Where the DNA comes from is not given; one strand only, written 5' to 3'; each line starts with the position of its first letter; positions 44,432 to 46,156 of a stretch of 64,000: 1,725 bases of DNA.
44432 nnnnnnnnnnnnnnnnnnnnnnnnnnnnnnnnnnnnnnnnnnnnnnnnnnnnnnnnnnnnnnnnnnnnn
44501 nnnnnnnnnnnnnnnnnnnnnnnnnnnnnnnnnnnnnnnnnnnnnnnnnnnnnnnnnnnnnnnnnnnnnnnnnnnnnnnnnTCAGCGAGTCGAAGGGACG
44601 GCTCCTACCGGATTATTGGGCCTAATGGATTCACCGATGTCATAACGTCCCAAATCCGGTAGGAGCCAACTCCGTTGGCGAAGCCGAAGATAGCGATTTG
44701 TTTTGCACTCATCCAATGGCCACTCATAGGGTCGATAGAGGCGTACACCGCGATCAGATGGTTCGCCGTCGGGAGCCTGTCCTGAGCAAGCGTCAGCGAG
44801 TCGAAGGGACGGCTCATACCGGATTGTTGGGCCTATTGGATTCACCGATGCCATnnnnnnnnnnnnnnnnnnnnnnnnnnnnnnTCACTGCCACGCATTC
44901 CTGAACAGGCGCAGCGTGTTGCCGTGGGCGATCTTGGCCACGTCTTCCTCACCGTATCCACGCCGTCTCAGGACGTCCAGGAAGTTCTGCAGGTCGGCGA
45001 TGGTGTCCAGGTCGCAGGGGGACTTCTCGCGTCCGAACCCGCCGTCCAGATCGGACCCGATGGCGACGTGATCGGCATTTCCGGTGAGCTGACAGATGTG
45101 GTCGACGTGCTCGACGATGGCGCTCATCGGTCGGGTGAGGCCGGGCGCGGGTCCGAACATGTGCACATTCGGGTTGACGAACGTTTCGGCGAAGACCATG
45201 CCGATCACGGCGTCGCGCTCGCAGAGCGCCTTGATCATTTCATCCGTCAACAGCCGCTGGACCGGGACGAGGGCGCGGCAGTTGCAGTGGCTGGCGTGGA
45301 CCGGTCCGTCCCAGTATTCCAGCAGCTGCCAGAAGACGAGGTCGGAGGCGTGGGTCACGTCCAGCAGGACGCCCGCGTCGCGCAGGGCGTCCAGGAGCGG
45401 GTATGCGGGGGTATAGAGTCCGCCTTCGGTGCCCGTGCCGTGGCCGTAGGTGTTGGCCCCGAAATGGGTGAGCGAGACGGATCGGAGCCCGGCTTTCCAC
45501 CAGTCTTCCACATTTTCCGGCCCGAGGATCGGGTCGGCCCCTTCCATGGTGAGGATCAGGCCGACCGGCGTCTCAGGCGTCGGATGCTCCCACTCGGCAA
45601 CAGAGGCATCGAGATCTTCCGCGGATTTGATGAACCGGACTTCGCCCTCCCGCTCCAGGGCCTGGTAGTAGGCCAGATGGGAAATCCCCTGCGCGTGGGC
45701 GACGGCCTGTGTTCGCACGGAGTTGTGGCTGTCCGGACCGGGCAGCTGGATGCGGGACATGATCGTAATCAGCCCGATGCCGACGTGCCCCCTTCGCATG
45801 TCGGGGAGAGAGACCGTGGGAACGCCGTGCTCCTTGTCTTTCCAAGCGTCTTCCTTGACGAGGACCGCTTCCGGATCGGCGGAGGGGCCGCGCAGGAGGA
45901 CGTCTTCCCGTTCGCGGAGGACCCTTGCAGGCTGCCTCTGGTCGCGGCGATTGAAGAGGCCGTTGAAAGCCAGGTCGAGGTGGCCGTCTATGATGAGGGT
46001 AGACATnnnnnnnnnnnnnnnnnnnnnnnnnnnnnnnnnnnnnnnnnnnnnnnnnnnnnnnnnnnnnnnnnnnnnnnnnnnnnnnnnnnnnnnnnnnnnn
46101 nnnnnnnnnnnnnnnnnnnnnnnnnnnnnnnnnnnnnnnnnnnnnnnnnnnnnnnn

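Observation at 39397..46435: Four tandem M19 dipeptidase paralogs separated by composite tandem-repeat blocks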

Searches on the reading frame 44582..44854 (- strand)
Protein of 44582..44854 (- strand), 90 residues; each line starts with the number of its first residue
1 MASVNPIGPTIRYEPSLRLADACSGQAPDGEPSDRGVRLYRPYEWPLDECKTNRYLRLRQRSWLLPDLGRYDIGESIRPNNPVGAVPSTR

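Call 90: search_protein_representatives(protein=window:44582-44854:-)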
Query: 90 residues. Proteins with E-value up to 0.001 (for the whole library): 0; up to 1e-10: 0; up to 1e-30: 0. The best 0 are listed.

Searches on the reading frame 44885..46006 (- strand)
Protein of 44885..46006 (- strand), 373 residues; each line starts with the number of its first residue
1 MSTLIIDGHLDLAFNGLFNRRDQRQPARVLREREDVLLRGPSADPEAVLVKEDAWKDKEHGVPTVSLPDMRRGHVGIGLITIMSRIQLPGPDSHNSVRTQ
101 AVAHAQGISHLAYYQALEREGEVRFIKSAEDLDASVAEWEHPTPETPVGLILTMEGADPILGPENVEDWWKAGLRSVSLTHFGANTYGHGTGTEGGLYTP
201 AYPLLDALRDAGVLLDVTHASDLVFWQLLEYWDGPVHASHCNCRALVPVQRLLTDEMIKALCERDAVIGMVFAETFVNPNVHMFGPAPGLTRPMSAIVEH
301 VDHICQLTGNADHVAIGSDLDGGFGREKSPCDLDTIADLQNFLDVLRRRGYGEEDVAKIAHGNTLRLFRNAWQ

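Call 4: search_protein_families(library=pfam, proteins=[window:44885-46006:-], max_evalue=0.01)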
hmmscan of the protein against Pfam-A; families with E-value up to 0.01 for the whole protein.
window:44885-46006:- (373 aa): 2 families
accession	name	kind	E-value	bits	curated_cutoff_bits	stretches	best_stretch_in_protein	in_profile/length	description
PF01244.27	Peptidase_M19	-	8.6e-52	176.7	26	1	56-369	28-318/319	Membrane dipeptidase (Peptidase family M19)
PF04909.20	Amidohydro_2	-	0.0024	18.1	26.4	0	112-236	45-147/289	Amidohydrolase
